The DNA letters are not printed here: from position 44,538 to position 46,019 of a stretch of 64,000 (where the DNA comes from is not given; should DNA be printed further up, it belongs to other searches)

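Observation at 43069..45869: Chimeric glycerol-3-phosphate dehydrogenase: GlpA-type flavoprotein coupled to SdhB/SdhC/SdhD-type subunits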

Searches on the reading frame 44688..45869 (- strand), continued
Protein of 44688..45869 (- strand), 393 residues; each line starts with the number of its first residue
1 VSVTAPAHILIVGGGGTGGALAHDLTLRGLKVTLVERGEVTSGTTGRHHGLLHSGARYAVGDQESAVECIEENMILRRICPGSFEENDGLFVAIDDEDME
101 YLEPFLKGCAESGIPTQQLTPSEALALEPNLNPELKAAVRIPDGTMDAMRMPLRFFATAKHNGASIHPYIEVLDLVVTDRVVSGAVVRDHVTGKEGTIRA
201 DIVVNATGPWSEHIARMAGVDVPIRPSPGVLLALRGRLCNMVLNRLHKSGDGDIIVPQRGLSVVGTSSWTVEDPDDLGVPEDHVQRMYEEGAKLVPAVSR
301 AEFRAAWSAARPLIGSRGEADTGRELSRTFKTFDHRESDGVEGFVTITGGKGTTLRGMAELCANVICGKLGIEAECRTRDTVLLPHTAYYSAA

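Call 33: find_encoding_contigs(protein=P0122, flank=5000, max_places=1)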
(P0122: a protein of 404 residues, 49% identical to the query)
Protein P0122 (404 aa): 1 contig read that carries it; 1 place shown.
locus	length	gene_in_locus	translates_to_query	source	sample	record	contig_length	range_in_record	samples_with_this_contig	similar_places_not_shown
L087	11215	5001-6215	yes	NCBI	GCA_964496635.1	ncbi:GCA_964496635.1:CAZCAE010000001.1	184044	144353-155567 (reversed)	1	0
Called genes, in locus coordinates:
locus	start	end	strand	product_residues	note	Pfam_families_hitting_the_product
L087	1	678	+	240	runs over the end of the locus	PF01048:PNP_UDP_1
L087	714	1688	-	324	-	PF00892:EamA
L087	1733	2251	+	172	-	-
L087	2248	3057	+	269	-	PF00106:adh_short, PF08659:KR, PF13561:adh_short_C2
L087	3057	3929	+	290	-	PF09297:Zn_ribbon_NUD, PF00293:NUDIX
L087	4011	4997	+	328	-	PF01408:GFO_IDH_MocA, PF22725:GFO_IDH_MocA_C3, PF02894:GFO_IDH_MocA_C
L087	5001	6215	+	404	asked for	PF00890:FAD_binding_2 (faint), PF01266:DAO, PF01494:FAD_binding_3 (weak), PF07992:Pyr_redox_2 (faint)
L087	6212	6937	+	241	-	PF13085:Fer2_3, PF13187:Fer4_9 (faint), PF12838:Fer4_7 (faint), PF13183:Fer4_8, PF13237:Fer4_10, PF13484:Fer4_16 (weak)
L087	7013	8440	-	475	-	PF22422:MGH1-like_GH, PF03200:Glyco_hydro_63 (faint), PF01204:Trehalase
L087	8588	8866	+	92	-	PF02686:GatC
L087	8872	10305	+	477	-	PF01425:Amidase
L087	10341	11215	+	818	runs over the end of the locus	PF02934:GatB_N, PF02637:GatB_Yqey, PF00710:Asparaginase, PF17763:Asparaginase_C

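Call 34: find_encoding_contigs(protein=P0124, flank=5000, max_places=1)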
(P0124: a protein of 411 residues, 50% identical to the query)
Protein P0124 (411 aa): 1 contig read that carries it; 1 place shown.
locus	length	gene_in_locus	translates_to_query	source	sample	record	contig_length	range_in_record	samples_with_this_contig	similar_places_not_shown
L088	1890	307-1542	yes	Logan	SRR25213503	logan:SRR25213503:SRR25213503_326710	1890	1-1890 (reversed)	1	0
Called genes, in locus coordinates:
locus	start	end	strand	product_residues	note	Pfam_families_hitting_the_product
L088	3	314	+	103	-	?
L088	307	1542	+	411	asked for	PF01266:DAO, PF13450:NAD_binding_8 (weak)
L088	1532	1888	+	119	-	?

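Call 35: find_encoding_contigs(protein=P0200, flank=5000, max_places=1)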
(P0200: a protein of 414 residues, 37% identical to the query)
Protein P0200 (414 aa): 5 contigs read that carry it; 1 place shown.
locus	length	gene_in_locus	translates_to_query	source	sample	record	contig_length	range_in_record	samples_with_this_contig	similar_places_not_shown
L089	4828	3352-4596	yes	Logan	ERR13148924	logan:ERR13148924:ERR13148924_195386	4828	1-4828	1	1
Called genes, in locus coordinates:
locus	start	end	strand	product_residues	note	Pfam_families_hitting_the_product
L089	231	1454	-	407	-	PF02754:CCG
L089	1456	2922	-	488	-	PF01565:FAD_binding_4, PF02913:FAD-oxidase_C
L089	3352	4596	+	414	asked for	PF00890:FAD_binding_2, PF01266:DAO, PF01494:FAD_binding_3, PF03486:HI0933_like (faint), PF07992:Pyr_redox_2 (weak)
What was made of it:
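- Tried and rejected: P0200 and P0124 sit on contigs too short to tell (calls 34, 35).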

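Call 36: list_cluster_members(proteins=[P0151, P0162, P0127, P0133, P0129, P0134, P0130, P0140, P0132, P0121])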
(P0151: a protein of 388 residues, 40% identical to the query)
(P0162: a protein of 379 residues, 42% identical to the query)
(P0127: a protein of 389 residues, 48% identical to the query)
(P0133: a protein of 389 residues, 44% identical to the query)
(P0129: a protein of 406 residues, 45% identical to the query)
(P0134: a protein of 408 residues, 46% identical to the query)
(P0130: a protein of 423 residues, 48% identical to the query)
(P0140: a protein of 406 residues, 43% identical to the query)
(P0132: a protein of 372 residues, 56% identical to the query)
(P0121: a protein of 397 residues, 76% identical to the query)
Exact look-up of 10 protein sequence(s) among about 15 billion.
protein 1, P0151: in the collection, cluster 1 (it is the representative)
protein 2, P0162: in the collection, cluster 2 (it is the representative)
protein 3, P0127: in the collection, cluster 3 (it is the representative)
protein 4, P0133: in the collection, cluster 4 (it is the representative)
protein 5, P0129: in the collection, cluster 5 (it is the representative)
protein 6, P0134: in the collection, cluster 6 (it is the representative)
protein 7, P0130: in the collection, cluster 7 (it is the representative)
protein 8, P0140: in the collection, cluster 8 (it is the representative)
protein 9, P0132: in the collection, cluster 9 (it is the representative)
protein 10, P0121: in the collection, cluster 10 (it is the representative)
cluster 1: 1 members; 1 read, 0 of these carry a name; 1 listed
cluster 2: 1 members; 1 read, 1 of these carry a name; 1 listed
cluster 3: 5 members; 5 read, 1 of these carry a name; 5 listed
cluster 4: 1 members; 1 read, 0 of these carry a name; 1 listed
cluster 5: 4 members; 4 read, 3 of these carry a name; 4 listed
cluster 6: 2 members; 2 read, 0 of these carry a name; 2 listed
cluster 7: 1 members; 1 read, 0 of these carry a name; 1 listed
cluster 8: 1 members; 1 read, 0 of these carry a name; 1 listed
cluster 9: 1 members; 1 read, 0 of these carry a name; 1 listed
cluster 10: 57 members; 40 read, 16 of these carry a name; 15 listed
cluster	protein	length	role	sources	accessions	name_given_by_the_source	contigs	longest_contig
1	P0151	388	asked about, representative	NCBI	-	-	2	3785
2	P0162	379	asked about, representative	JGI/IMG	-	glycerol-3-phosphate dehydrogenase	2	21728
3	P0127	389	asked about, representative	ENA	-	-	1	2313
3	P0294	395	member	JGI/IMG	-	glycerol-3-phosphate dehydrogenase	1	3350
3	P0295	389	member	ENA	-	-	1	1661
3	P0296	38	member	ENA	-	-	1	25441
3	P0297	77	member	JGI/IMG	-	-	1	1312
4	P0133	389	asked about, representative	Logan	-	-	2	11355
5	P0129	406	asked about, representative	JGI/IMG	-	glycerol-3-phosphate dehydrogenase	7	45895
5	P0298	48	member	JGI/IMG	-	hypothetical protein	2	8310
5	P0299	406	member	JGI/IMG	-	glycerol-3-phosphate dehydrogenase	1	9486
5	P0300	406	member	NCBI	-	-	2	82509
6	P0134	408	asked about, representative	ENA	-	-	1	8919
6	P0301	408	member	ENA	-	-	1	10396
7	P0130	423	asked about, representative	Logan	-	-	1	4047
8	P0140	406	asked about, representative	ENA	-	-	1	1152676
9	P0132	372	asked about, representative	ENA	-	-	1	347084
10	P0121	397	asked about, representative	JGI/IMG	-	glycerol-3-phosphate dehydrogenase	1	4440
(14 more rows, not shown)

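Call 37: find_encoding_contigs(protein=P0162, flank=7000, max_places=1)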
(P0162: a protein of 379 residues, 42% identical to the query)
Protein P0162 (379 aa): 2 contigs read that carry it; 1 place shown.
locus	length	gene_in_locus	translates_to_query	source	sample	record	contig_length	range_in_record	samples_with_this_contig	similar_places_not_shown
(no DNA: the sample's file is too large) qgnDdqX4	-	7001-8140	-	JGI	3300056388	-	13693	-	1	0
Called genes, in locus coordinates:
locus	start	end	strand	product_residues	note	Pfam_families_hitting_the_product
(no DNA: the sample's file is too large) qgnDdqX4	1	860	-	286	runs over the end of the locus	PF00941:FAD_binding_5, PF03450:CO_deh_flav_C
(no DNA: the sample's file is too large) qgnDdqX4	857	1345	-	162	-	PF00111:Fer2, PF01799:Fer2_2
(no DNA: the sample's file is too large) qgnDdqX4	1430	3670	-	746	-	PF01315:Ald_Xan_dh_C, PF02738:MoCoBD_1, PF20256:MoCoBD_2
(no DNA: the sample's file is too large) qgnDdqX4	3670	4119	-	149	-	PF00383:dCMP_cyt_deam_1, PF14437:MafB19-deam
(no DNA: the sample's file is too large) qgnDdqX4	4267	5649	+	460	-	-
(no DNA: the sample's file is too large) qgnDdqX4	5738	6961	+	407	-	-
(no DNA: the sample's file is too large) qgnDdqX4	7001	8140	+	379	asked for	PF00890:FAD_binding_2, PF01266:DAO, PF13450:NAD_binding_8 (weak)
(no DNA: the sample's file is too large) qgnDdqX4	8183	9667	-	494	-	-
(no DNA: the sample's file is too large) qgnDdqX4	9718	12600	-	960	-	?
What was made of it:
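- Tried and rejected: P0162 has no SdhB neighbour (call 37).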

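Call 38: find_encoding_contigs(protein=P0132, flank=7000, max_places=1)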
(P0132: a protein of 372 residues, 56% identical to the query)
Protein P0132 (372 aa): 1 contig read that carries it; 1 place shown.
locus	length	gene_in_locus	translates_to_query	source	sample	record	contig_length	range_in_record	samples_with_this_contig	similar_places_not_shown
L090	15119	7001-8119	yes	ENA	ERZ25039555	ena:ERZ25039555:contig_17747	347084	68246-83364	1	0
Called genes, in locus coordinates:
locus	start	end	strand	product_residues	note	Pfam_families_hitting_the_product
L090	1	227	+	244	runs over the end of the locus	PF01988:VIT1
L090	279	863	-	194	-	PF12698:ABC2_membrane_3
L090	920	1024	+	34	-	-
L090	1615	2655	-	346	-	PF00005:ABC_tran, PF13304:AAA_21 (weak), PF13732:DrrA1-3_C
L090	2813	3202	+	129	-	-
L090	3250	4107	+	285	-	PF04075:F420H2_quin_red, PF01243:PNPOx_N (weak)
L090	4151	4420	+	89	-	PF14697:Fer4_21 (faint), PF12797:Fer4_2 (faint), PF13237:Fer4_10 (faint), PF00037:Fer4 (faint), PF12837:Fer4_6 (faint), PF12800:Fer4_4 (faint), PF12838:Fer4_7, PF13187:Fer4_9 (weak), +1 more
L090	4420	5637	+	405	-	PF01855:POR_N, PF02776:TPP_enzyme_N, PF17147:PFOR_II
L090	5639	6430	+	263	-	PF02775:TPP_enzyme_C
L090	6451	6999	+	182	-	PF01558:POR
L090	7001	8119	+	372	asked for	PF00890:FAD_binding_2, PF01266:DAO, PF01494:FAD_binding_3 (weak), PF12831:FAD_oxidored (faint)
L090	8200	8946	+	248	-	PF13085:Fer2_3, PF13187:Fer4_9 (faint), PF13183:Fer4_8, PF13237:Fer4_10 (weak)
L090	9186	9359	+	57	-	-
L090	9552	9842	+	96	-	PF01127:Sdh_cyt (weak)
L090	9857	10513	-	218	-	PF00571:CBS, PF04972:BON (weak)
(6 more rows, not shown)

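Call 44: search_protein_families(library=pfam, proteins=[P0123], max_evalue=0.01)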
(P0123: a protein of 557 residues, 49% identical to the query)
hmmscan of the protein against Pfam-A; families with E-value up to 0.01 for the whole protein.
P0123 (557 aa): 7 families
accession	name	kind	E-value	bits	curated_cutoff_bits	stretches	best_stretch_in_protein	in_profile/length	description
PF01266.30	DAO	-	2.9e-50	172.2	27.9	1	8-358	2-351/353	FAD dependent oxidoreductase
PF16901.10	DAO_C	-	1.7e-09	38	31.4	1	380-494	1-121/126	C-terminal domain of alpha-glycerophosphate oxidase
PF00890.30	FAD_binding_2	-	2.8e-05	23.9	20.4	0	8-51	2-45/414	FAD binding domain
PF17806.6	SO_alpha_A3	-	0.00022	21.9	23.1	1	436-499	4-66/87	Sarcosine oxidase A3 domain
PF01494.25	FAD_binding_3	-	0.00039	20.2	22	0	6-46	2-41/349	FAD binding domain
PF01134.28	GIDA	-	0.0016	18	22.1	1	8-41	2-29/391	Glucose inhibited division protein A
PF13450.12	NAD_binding_8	-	0.0045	17.7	21.9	1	10-43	1-34/68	NAD(P)-binding Rossmann-like domain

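Call 47: list_cluster_members(proteins=[P0208, P0257, P0236, P0204, P0260, P0215, P0137, P0165, P0181, P0205])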
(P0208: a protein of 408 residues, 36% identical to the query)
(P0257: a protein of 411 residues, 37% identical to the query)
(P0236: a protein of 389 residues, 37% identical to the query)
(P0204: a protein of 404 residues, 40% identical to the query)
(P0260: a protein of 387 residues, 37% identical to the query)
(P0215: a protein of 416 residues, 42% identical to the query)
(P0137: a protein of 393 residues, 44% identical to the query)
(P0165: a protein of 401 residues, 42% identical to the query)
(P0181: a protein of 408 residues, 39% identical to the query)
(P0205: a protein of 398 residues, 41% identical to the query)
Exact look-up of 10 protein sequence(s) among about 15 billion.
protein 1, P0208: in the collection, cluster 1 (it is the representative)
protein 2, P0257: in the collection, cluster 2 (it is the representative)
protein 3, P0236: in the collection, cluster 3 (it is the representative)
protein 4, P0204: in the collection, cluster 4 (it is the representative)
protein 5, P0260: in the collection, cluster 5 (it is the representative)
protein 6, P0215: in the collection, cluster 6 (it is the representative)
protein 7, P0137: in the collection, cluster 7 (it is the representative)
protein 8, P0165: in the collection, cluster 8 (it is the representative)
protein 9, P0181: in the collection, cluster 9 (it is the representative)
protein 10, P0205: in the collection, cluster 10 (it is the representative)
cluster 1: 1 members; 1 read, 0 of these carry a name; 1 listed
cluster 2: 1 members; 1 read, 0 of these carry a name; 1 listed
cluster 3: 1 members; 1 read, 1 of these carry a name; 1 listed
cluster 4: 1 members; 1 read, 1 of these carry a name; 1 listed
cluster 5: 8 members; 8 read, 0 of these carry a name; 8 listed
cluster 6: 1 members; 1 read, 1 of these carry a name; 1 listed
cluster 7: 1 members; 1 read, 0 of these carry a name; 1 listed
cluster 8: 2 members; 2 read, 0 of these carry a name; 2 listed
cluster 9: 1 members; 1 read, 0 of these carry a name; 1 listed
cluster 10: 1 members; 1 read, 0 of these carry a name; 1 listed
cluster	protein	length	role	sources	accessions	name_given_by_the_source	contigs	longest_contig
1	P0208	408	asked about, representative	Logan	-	-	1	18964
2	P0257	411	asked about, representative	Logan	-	-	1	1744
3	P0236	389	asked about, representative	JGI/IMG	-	glycerol-3-phosphate dehydrogenase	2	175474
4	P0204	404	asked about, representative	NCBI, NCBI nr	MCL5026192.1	MAG: FAD-dependent oxidoreductase [Chloroflexi bacterium] | FAD-dependent oxidoreductase [Chloroflexota bacterium]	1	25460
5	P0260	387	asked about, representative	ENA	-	-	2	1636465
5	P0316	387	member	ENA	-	-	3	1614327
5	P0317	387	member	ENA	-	-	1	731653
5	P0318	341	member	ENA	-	-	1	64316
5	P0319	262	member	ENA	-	-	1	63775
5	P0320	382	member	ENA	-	-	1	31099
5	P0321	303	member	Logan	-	-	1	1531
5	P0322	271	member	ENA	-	-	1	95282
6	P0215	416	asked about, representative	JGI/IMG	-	glycerol-3-phosphate dehydrogenase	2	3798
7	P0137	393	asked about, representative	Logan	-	-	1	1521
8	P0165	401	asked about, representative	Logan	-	-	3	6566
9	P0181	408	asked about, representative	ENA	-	-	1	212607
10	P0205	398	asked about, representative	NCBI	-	-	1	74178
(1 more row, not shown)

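Call 48: search_dna_similar(query=window:44688-45869:-, collection=plasmids, mode=protein, max_rows=15, max_evalue=1e-30)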
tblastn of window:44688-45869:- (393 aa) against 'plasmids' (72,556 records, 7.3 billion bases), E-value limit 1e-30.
Records with a match: 41; places in all: 41; records where one place covers at least 80% of the query: 41.
Best place of each record, by identity: <60% 41.
By first word of the organism name: Vibrio 6; Klebsiella 5; Escherichia 5; Haloterrigena 4; Halorussus 4; Salmonella 3; Haloferax 2; Natribaculum 2; Proteus 2; Natronorubrum 2; and 5 more.
By predicted mobility (MOB-suite, as given by PLSDB): non-mobilizable 39; mobilizable 2.
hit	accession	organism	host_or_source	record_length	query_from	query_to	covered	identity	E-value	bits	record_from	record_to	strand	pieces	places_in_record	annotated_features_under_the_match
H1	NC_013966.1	Haloferax volcanii DS2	-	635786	9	392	98%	41.6%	4e-71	249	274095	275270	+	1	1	glpA: anaerobic glycerol-3-phosphate dehydrogenase subunit GlpA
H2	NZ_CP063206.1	Haloferax gibbonsii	cultured ...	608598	9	392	98%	41.6%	4e-71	249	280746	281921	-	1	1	glpA: anaerobic glycerol-3-phosphate dehydrogenase subunit GlpA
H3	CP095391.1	Natribaculum breve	cell culture,saline soil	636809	8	383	96%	42.5%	2e-75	261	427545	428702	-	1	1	none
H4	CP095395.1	Natribaculum longum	cell culture,saline soil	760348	8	383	96%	42.5%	3e-75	261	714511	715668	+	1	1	none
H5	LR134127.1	Klebsiella aerogenes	not available: to be reported later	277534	24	378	90%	44.0%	2e-85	290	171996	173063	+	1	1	glpA: Anaerobic glycerol-3-phosphate dehydrogenase subunit A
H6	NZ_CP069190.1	Haloterrigena salifodinae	Salt Microbe,Salt Mine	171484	9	383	95%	41.5%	1e-69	244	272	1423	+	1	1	FAD-dependent oxidoreductase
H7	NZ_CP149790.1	Haloterrigena sp. KLK7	cell culture,salt lake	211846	6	383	96%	41.1%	6e-62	222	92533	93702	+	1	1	FAD-dependent oxidoreductase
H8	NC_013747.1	Haloterrigena turkmenica DSM 5511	-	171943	9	383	95%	41.0%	2e-65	232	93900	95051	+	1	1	FAD-dependent oxidoreductase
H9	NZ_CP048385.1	Citrobacter freundii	cell culture,environment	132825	24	383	92%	42.5%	1e-84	288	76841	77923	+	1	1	glpA: anaerobic glycerol-3-phosphate dehydrogenase subunit A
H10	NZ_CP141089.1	Escherichia coli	Homo sapiens,Infected Human Urine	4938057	24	383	92%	42.5%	3e-84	287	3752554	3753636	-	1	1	none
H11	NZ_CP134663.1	Escherichia coli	Larus michahellis,bacteria,cloaca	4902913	24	383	92%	42.5%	7e-84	286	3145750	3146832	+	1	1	none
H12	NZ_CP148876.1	Salmonella enterica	Homo sapiens,single cell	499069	24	383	92%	42.5%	2e-83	285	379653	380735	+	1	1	glpA: anaerobic glycerol-3-phosphate dehydrogenase subunit A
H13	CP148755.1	Salmonella enterica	Pig,single cell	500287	24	383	91%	42.8%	1e-69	289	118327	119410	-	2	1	none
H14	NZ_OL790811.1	Proteus mirabilis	-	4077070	24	378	90%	43.1%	2e-86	293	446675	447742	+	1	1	none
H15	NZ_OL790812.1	Proteus mirabilis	-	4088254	24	378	90%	43.1%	2e-86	293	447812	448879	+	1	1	none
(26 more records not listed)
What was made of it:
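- Tried and rejected: The collection holds only canonical GlpA at 44% identity or less (call 48).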

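Call 49: find_encoding_contigs(protein=P0260, flank=6000, max_places=1)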
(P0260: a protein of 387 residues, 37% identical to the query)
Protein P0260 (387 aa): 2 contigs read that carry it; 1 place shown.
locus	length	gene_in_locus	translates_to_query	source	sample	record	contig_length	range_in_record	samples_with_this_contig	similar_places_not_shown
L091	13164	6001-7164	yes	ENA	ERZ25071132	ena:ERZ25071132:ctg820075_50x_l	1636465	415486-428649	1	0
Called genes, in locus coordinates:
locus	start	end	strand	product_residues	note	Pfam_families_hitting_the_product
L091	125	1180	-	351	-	PF02668:TauD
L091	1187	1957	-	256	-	PF01557:FAA_hydrolase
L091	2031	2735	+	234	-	PF00857:Isochorismatase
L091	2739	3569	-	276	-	PF08659:KR, PF13561:adh_short_C2, PF00106:adh_short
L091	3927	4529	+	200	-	PF00857:Isochorismatase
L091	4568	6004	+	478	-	PF01979:Amidohydro_1, PF07969:Amidohydro_3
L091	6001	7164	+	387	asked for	PF00070:Pyr_redox (faint), PF01266:DAO, PF01494:FAD_binding_3 (faint), PF07992:Pyr_redox_2 (faint)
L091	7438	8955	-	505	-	PF01610:DDE_Tnp_ISL3 (weak)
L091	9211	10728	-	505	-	PF01610:DDE_Tnp_ISL3 (weak)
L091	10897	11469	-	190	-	PF02668:TauD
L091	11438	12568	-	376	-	PF00296:Bac_luciferase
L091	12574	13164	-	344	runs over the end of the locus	PF00296:Bac_luciferase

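Call 50: find_encoding_contigs(protein=P0236, flank=6000, max_places=1)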
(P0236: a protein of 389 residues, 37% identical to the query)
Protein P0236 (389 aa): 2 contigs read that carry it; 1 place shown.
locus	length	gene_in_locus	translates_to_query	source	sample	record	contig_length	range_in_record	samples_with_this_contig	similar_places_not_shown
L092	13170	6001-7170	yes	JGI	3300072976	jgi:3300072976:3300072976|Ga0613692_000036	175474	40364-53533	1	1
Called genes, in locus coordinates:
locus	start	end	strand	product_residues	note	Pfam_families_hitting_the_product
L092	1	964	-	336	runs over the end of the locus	PF00890:FAD_binding_2 (weak), PF01134:GIDA (faint), PF01266:DAO (faint), PF01946:Thi4 (faint), PF03486:HI0933_like (faint), PF07992:Pyr_redox_2, PF13738:Pyr_redox_3, PF00070:Pyr_redox, +1 more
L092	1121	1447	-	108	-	PF00085:Thioredoxin, PF13098:Thioredoxin_2 (weak), PF13905:Thioredoxin_8 (faint)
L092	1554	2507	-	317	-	-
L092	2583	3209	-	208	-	PF04199:Cyclase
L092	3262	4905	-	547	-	-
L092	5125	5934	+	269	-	PF13462:Thioredoxin_4, PF01323:DSBA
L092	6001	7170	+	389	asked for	PF07992:Pyr_redox_2 (faint), PF00890:FAD_binding_2 (faint), PF01266:DAO, PF12831:FAD_oxidored (faint), PF13738:Pyr_redox_3 (faint), PF01494:FAD_binding_3 (weak)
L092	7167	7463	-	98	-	PF00708:Acylphosphatase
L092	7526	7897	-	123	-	PF01035:DNA_binding_1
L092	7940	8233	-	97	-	-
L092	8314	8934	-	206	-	PF01195:Pept_tRNA_hydro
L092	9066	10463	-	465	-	PF27218:MJ0043_C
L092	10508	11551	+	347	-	PF03372:Exo_endo_phos (weak)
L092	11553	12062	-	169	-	PF21088:MS_channel_1st, PF00924:MS_channel_2nd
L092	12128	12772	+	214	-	PF00188:CAP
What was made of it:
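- Tried and rejected: P0260 and P0236 are stand-alone genes in unrelated contexts (calls 49, 50).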
